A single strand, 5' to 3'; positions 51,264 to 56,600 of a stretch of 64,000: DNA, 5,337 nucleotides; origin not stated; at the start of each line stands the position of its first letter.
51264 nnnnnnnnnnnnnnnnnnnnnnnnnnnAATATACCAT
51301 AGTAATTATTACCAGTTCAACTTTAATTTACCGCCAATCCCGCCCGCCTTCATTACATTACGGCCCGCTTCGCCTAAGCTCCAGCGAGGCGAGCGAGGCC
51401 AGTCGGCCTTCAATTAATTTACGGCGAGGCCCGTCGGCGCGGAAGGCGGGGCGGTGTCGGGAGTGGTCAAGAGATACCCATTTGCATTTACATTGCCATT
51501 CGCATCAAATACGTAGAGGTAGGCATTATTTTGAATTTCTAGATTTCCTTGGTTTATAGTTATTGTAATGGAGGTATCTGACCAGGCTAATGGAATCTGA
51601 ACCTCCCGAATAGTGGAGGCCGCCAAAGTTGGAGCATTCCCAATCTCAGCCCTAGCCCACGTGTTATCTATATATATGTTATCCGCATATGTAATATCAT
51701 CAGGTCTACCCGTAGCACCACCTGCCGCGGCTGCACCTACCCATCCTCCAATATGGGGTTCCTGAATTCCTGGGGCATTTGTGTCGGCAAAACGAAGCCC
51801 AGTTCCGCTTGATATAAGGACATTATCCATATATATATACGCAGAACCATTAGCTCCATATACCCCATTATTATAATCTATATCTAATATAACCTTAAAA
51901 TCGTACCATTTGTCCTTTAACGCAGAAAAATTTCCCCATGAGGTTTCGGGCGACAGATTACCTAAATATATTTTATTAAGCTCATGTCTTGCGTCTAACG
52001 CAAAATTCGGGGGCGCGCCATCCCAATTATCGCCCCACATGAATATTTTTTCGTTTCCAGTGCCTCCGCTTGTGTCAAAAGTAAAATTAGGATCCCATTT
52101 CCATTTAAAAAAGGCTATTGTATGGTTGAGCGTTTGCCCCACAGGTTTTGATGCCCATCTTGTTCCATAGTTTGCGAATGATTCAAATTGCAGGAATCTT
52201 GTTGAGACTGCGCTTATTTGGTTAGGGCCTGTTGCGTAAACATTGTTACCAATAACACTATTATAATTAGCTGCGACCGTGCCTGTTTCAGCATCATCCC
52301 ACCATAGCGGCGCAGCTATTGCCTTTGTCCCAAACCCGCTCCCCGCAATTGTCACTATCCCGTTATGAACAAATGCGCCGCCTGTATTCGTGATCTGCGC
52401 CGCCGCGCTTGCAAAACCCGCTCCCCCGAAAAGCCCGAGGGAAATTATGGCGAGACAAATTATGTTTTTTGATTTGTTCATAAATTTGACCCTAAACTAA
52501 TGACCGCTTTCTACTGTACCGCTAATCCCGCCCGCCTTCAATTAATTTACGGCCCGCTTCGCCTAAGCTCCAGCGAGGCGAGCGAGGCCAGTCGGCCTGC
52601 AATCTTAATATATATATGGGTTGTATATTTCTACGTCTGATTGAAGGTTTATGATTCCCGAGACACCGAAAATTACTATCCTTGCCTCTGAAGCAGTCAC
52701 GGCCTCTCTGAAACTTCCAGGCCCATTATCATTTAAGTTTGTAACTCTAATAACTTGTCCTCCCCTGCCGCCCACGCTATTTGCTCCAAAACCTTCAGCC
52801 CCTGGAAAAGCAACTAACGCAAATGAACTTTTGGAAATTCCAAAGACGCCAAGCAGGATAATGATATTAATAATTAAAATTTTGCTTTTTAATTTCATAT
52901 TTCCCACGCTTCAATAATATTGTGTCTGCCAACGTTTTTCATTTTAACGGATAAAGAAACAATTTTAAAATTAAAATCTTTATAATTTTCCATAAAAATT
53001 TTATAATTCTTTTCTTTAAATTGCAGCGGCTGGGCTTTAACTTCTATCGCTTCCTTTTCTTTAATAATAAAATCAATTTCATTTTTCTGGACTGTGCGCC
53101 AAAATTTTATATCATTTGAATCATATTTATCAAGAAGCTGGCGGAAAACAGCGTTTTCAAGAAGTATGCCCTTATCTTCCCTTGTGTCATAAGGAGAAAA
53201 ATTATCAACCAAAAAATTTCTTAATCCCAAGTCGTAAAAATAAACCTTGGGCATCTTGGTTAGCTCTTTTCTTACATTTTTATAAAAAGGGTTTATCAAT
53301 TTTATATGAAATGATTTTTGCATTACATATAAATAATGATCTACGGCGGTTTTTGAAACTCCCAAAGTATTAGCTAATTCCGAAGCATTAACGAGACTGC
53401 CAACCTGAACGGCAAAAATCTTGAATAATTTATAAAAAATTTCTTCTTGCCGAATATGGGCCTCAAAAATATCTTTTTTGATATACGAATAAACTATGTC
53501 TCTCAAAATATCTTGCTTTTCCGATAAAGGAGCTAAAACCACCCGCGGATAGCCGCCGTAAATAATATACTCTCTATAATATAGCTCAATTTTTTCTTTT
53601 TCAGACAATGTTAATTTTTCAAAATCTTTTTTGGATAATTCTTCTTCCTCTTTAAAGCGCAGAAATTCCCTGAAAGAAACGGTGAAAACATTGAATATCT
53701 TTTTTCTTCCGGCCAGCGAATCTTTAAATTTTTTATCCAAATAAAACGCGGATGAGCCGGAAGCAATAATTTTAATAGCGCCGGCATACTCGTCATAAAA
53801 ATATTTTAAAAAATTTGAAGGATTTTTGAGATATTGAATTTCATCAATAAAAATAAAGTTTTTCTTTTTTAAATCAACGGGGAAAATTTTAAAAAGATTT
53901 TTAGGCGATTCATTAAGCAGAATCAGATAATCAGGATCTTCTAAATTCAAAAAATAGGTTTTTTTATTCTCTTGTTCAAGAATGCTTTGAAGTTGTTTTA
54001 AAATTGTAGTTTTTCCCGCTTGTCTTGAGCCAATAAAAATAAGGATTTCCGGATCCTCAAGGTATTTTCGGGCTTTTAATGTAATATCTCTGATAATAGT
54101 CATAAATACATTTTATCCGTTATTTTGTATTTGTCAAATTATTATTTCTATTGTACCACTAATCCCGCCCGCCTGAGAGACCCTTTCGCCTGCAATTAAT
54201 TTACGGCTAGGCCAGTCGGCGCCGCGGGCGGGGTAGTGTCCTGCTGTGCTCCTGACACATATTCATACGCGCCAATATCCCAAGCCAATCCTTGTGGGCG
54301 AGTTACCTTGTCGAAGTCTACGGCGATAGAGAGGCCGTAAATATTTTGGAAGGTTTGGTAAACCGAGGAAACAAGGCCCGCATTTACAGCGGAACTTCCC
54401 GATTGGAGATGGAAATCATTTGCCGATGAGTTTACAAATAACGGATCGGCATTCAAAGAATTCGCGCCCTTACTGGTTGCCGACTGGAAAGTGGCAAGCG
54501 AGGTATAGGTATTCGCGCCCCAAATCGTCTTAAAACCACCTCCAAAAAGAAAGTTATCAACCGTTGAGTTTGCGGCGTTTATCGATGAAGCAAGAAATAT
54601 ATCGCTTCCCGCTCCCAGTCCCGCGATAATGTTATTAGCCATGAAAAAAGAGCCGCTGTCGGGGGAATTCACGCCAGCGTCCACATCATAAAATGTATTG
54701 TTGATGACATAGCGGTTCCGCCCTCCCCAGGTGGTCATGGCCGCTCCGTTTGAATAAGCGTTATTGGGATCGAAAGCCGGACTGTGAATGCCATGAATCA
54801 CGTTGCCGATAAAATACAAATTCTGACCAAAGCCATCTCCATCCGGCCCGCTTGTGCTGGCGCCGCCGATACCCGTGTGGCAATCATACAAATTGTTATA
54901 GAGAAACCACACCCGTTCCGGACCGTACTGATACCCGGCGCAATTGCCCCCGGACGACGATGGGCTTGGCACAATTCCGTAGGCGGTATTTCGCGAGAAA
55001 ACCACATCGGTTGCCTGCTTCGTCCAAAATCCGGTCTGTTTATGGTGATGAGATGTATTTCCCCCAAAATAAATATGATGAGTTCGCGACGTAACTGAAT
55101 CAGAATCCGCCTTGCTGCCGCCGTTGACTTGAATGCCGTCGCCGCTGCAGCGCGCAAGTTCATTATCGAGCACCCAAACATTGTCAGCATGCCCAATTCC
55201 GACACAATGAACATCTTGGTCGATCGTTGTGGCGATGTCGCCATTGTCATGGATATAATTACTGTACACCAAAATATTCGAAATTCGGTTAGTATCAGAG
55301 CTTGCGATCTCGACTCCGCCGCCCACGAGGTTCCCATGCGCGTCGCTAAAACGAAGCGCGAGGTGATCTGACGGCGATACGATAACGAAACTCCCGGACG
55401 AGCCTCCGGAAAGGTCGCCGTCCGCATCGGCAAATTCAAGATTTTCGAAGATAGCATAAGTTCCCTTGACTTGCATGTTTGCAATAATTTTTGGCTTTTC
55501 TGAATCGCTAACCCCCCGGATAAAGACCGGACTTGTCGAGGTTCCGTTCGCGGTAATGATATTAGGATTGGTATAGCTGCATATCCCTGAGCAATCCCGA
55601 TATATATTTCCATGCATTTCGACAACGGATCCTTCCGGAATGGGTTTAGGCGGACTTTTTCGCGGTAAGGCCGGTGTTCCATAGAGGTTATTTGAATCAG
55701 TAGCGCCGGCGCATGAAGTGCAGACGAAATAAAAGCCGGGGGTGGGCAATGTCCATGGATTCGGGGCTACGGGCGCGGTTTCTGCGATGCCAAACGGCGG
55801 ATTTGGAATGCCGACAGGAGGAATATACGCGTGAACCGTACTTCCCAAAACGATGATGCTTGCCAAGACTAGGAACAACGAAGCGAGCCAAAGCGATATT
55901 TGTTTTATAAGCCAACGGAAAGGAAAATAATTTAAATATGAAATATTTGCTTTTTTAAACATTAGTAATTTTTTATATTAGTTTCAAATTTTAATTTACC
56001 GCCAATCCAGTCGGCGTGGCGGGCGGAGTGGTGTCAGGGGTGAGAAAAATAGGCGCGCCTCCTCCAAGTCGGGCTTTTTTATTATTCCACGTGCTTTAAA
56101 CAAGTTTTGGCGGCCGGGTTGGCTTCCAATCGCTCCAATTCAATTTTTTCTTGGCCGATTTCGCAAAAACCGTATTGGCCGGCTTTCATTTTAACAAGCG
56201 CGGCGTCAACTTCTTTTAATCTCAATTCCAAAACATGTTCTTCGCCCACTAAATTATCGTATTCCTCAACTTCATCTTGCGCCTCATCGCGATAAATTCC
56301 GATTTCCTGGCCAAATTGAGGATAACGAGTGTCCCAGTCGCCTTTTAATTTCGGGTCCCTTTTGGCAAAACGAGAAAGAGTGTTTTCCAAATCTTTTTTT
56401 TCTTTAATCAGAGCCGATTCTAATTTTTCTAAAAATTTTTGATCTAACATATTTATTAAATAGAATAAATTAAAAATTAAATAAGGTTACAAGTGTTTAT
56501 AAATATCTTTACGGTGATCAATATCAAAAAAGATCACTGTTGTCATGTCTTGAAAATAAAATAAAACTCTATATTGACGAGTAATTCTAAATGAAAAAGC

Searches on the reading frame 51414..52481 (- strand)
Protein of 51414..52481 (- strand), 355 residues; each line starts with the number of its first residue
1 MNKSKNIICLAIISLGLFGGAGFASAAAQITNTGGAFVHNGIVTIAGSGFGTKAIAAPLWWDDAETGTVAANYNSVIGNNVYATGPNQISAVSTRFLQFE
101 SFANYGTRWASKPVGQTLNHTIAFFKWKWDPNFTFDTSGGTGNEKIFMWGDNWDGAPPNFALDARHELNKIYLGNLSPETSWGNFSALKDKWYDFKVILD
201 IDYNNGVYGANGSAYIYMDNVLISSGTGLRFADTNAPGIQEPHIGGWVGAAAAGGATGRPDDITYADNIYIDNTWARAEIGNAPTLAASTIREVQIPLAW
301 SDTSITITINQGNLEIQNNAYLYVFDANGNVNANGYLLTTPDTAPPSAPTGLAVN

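Call 3: search_protein_families(library=pfam, proteins=[window:51414-52481:-], max_evalue=0.01)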
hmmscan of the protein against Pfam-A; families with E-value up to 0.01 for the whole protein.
window:51414-52481:- (355 aa): 0 families

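Call 16: find_encoding_contigs(protein=window:51414-52481:-, flank=10000, max_places=10)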
Protein window:51414-52481:- (355 aa): no gene with exactly this product is on record in the collection.

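Call 20: find_related_loci(query=A3, collection=genome_contigs, flank=10000)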
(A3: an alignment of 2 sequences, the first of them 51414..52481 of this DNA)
Query A3 (355 aa) in genome_contigs; peptide patterns used: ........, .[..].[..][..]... (x = any residue, [..] = any of these).
100 stretches matched a pattern; 2 encode a relative of the query (tblastn E <= 1e-3); 2 distinct loci.
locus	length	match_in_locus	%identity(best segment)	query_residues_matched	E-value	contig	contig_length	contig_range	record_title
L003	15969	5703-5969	43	265-354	3e-18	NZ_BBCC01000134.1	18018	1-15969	Desulfosarcina cetonica JCM 12296, whole genome shotgun sequence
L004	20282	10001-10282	40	264-354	4e-16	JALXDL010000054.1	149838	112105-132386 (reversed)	MAG: Desulfobulbaceae bacterium isolate T2_metabat2_scaf2bin.285 T2_NODE_23_length_149838_cov_2.716340, whole genome sho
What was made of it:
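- Tried and rejected: GTDB genomes gave only two Desulfobacterota proteins that share the C-terminal domain (call 20).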

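Call 21: find_related_loci(query=A3, collection=metagenome_contigs, flank=10000)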
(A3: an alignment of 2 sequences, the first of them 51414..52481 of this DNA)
Query A3 (355 aa) in metagenome_contigs; peptide patterns used: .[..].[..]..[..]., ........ (x = any residue, [..] = any of these).
600 stretches matched a pattern, but none encodes a relative of the query by tblastn (E <= 1e-3).
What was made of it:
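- Tried and rejected: JGI metagenomes gave nothing (call 21).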

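Call 23: find_homologous_proteins(query=window:51414-52481:-, max_evalue=0.00001)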
Query window:51414-52481:- (355 aa): 41 proteins with E <= 0.00001 among 7860 candidates.
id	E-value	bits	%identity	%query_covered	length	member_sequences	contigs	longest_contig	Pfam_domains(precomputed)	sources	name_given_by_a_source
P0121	1.3e-237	806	100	100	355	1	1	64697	-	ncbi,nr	ncbi:MAG: hypothetical protein HYV52_01270 [Parcubacteria group bacterium]|nr:hypothetical protein [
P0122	9.6e-151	520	69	98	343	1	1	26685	-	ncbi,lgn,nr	ncbi:MAG: hypothetical protein HZA08_08855 [Nitrospirae bacterium]|nr:hypothetical protein [Nitrospi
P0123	1.1e-55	207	48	45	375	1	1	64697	-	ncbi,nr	ncbi:MAG: hypothetical protein HYV52_01255 [Parcubacteria group bacterium]|nr:hypothetical protein [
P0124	1.3e-42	164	37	100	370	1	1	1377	-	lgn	-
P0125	7.1e-34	136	34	94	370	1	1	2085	-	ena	-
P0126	2.4e-32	131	35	96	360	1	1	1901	-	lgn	-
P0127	3.6e-29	120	33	94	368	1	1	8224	-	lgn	-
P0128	3.9e-29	120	63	23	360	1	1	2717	-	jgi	jgi:hypothetical protein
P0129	8.4e-29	119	57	26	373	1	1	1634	-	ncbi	-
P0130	2.1e-28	118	55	25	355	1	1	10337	-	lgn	-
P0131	4.0e-28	117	31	100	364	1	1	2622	-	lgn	-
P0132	1.1e-26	112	30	100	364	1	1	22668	PF01833.31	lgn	-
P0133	6.6e-26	109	48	28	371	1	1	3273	-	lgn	-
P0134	7.9e-26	109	63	26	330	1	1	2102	-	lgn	-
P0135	1.0e-25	109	61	21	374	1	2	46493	-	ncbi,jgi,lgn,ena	-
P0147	8.2e-19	86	55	25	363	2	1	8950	-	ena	-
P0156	5.7e-15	73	42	33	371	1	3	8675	-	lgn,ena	-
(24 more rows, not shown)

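Call 24: find_encoding_contigs(protein=P0122, flank=10000, max_places=4)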
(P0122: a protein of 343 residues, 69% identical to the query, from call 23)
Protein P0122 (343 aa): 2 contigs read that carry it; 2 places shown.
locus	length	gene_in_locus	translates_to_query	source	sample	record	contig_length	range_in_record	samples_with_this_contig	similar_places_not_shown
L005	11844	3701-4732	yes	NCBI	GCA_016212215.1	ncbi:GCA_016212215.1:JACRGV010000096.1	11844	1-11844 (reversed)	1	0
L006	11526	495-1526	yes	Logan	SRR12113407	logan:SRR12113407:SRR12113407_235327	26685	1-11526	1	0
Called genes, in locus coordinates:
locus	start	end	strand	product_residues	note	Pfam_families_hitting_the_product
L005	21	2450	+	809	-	PF00041:fn3 (weak), PF09294:Interfer-bind (faint), PF16794:fn3_4 (faint), PF23376:Fn3_VIN3 (faint), PF00041:fn3 (weak), PF16656:Pur_ac_phosph_N, PF00041:fn3 (weak), PF16656:Pur_ac_phosph_N, +2 more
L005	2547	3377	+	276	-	-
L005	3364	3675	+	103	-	PF00041:fn3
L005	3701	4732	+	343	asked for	-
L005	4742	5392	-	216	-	PF00534:Glycos_transf_1 (weak), PF13692:Glyco_trans_1_4 (weak)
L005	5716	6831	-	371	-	PF13439:Glyco_transf_4, PF20706:GT4-conflict, PF00534:Glycos_transf_1, PF13692:Glyco_trans_1_4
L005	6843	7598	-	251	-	PF13489:Methyltransf_23, PF01209:Ubie_methyltran (faint), PF13847:Methyltransf_31, PF08241:Methyltransf_11, PF08242:Methyltransf_12, PF13649:Methyltransf_25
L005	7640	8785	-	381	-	PF00535:Glycos_transf_2, PF10111:Glyco_tranf_2_2 (weak), PF13641:Glyco_tranf_2_3, PF13632:Glyco_trans_2_3 (faint)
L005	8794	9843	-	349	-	-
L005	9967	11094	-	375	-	PF13439:Glyco_transf_4, PF00534:Glycos_transf_1, PF13692:Glyco_trans_1_4, PF13524:Glyco_trans_1_2 (weak)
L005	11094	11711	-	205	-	PF27533:CapK_C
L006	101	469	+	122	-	PF00041:fn3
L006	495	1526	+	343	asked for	-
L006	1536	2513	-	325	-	PF00534:Glycos_transf_1 (weak), PF13692:Glyco_trans_1_4 (weak)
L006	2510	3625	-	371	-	PF13439:Glyco_transf_4, PF20706:GT4-conflict, PF00534:Glycos_transf_1, PF13692:Glyco_trans_1_4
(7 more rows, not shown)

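Call 43: find_encoding_contigs(protein=P0147, flank=9000, max_places=3)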
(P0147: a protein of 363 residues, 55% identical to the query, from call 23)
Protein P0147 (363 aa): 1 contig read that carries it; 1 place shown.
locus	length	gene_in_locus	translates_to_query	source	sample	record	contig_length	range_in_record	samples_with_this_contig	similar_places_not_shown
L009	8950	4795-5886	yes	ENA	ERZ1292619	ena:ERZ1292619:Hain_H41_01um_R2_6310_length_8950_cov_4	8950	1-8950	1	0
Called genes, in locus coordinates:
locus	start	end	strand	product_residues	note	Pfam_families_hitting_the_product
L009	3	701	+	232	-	?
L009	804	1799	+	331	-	PF13310:Virulence_RhuM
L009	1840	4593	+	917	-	PF22842:Pel9A-like_beta_helix, PF13173:AAA_14, PF13635:DUF4143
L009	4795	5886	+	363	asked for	-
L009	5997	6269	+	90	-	-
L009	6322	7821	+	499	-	-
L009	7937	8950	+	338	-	?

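Call 44: find_encoding_contigs(protein=P0156, flank=9000, max_places=3)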
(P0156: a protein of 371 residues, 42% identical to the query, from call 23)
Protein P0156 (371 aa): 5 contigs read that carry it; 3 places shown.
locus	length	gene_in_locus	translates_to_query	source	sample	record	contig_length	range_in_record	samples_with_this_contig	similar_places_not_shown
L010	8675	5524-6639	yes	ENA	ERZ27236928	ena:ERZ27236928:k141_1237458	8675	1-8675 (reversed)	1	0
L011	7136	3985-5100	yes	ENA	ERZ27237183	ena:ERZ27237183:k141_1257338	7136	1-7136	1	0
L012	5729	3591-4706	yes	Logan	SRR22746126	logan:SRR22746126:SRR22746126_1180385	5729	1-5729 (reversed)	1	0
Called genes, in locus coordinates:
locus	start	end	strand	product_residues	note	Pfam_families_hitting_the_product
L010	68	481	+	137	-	PF05635:23S_rRNA_IVP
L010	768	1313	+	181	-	PF01909:NTP_transf_2, PF18765:Polbeta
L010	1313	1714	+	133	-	-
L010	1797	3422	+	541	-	-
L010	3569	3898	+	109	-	-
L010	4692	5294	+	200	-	PF12762:DDE_Tnp_IS1595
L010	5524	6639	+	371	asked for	-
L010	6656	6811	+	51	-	-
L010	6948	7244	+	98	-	-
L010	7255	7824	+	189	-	-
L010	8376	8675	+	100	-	?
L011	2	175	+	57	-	?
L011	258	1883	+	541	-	-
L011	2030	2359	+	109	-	-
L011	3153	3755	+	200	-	PF12762:DDE_Tnp_IS1595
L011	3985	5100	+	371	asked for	-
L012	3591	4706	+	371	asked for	-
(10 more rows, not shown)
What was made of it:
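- Tried and rejected: TA-less relatives had to come from protein hits instead (L009 and L010; calls 43, 44).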

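Call 53: search_protein_families(library=ncbifam, proteins=[window:51414-52481:-], max_evalue=0.01)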
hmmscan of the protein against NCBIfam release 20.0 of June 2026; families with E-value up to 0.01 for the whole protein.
window:51414-52481:- (355 aa): 0 families

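Call 71: predict_structure(alignment_id=A7)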
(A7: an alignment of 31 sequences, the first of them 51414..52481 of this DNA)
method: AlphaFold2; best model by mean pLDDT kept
length: 355 residues; sequences in the alignment: 31
mean_pLDDT: 72.1   pTM: 0.77
mean pLDDT of the five models: 72.1, 71.8, 70.9, 70.6, 69.4
residues with pLDDT >= 90: 83; 70-90: 120; 50-70: 98; < 50: 54
segments of 3 or more residues with pLDDT < 50: 154-181, 233-235, 342-345, 347-355
pLDDT, mean of each block of 10 residues (from residue 1): 59 59 68 91 95 89 78 57 75 80 60 67 88 73 67 38 31 37 72 89 63 83 75 53 68 55 86 93 92 95 96 79 93 87 48 45
secondary structure, 60 per line:
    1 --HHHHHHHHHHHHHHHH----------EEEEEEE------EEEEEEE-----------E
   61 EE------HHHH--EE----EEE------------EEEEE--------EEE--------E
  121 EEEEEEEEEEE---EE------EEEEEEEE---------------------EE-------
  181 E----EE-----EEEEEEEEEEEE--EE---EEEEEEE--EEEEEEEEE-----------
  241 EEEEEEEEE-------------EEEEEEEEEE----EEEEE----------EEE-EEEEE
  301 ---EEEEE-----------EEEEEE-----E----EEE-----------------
elements in order: H3-18 E29-35 E42-48 E60-62 H69-72 E81-83 E96-100 E109-111 E120-131 E143-150 E193-204 E212-218 E221-229 E241-249 E263-272 E277-281 E292-294 E296-300 E304-308 E320-325 E336-338
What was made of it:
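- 51414..52481 (-): Paralogue 2 (355 aa). It has a signal peptide, a jelly-roll polysaccharide-lyase-like core, and the tail M3 (51414-51458). AlphaFold2 model: pLDDT 72, pTM 0.77, tail residues 342-355 below 50 (call 71).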

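Call 73: fold_search(model_id=the predicted structure, library=pdb)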
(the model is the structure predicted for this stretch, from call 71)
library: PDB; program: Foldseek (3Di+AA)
matches with E <= 10: 451; with E <= 0.001: 17
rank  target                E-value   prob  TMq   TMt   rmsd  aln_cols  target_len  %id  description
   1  8q2a_A                7.4e-08  1.00  0.35  0.50   9.3       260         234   14  TtX122B - A domain of unknown function from the Teredinibacter turnerae protein TERTU_2913 (released 2024-03-13)
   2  8q2a_C                3.4e-07  1.00  0.36  0.51   9.7       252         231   14  TtX122B - A domain of unknown function from the Teredinibacter turnerae protein TERTU_2913 (released 2024-03-13)
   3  8q28_B                3.6e-07  1.00  0.36  0.50   9.8       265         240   14  Se-Met labelled TtX122A - A domain of unknown function from the Teredinibacter turnerae protein TERTU_3803 (released 2024-03-13)
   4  8q28_A                6.1e-07  1.00  0.36  0.50   9.7       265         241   14  Se-Met labelled TtX122A - A domain of unknown function from the Teredinibacter turnerae protein TERTU_3803 (released 2024-03-13)
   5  8q29_A                7.6e-07  1.00  0.35  0.49  10.0       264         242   13  TtX122A - A domain of unknown function from the Teredinibacter turnerae protein TERTU_3803 (released 2024-03-13)
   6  6kcw                  2.2e-05  1.00  0.32  0.44   9.5       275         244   13  Structure of alginate lyase Aly36B (released 2020-06-24)
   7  5gmt_B                5.9e-05  1.00  0.36  0.46   7.1       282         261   12  Crystal structure of the marine PL-14 alginate lyase from Aplysia kurodai (released 2017-01-04)
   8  5jmc_A                1.1e-04  0.97  0.26  0.23  16.4       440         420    8  Receptor binding domain of Botulinum neurotoxin A in complex with rat SV2C (released 2016-06-15)
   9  6kzk_A                1.6e-04  1.00  0.36  0.51   8.7       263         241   12  Structure of alginate lyase Aly36B mutant K143A/M171A in complex with alginate trisaccharide (released 2020-09-23)
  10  6kcv_A                3.6e-04  1.00  0.34  0.46   8.6       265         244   14  Structure of alginate lyase Aly36B mutant K143A/Y185A in complex with alginate tetrasaccharide (released 2020-06-24)
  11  3zpy_B                4.7e-04  1.00  0.29  0.39  15.1       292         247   11  Crystal structure of the marine PL7 alginate lyase AlyA1 from Zobellia galactanivorans (released 2013-06-26)
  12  2a5z_A                5.5e-04  0.98  0.27  0.36   8.8       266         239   13  Crystal Structure of Protein of Unknown Function SO2946 from Shewanella oneidensis MR-1 (released 2005-08-16)
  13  5jmc_C                5.8e-04  0.92  0.27  0.24  17.2       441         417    8  Receptor binding domain of Botulinum neurotoxin A in complex with rat SV2C (released 2016-06-15)
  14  9f1r_B                6.5e-04  0.95  0.25  0.22  17.1       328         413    8  Cryo-EM structure of SV2B-Hc-A1 complex (released 2025-03-12)
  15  9ea9_A                8.1e-04  0.94  0.26  0.09  16.3       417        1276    8  Crystal structure of BoNT/A-NTNH-HA70 -VHH_F12-VHH_H7-Fab_NTNH complex (released 2025-09-17)
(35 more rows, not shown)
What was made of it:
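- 51414..52481 (-): Foldseek hits to X122 domains and PL36/PL14/PL7 alginate lyases, 7e-8 to 5e-4 (call 73).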

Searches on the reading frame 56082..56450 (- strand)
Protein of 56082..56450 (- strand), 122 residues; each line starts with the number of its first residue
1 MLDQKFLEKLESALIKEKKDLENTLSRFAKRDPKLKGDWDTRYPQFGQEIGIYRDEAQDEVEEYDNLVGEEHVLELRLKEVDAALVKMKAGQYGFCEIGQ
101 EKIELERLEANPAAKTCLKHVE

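Call 52: search_protein_families(library=pfam, proteins=[window:56082-56450:-], max_evalue=0.01)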
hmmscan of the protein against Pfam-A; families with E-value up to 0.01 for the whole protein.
window:56082-56450:- (122 aa): 1 family
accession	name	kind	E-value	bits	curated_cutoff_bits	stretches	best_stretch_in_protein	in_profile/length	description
PF01258.23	zf-dskA_traR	-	5.4e-05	23.6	24.9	1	91-118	1-28/36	Prokaryotic dksA/traR C4-type zinc finger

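Call 64: search_protein_families(library=ncbifam, proteins=[window:56082-56450:-], max_evalue=1)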
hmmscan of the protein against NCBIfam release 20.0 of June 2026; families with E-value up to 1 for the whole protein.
window:56082-56450:- (122 aa): 7 families
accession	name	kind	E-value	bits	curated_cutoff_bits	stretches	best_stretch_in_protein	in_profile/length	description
TIGR02890.1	bacill_yteA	subfamily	4e-14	53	134.4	1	7-120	3-113/159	regulatory protein, yteA family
NF033459.1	DksA_like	equivalog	8.4e-11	42.2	105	1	75-119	60-104/113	RNA polymerase-binding protein DksA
TIGR02420.1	dksA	equivalog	5.6e-10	39.6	115.5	1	57-119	45-106/110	RNA polymerase-binding protein DksA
NF008045.0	PRK10778.1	equivalog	4.8e-05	23.6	289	1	77-118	95-136/151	RNA polymerase-binding protein DksA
TIGR02419.1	C4_traR_proteo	subfamily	0.011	16.3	59.7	1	81-118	26-57/64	phage/conjugal plasmid C-4 type zinc finger protein, TraR family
TIGR04383.1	acidic_w_LPXTA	equivalog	0.022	14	50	1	19-89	110-175/320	processed acidic surface protein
NF009689.0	PRK13210.1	subfamily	0.071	12.3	200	1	23-107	161-238/286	L-ribulose-5-phosphate 3-epimerase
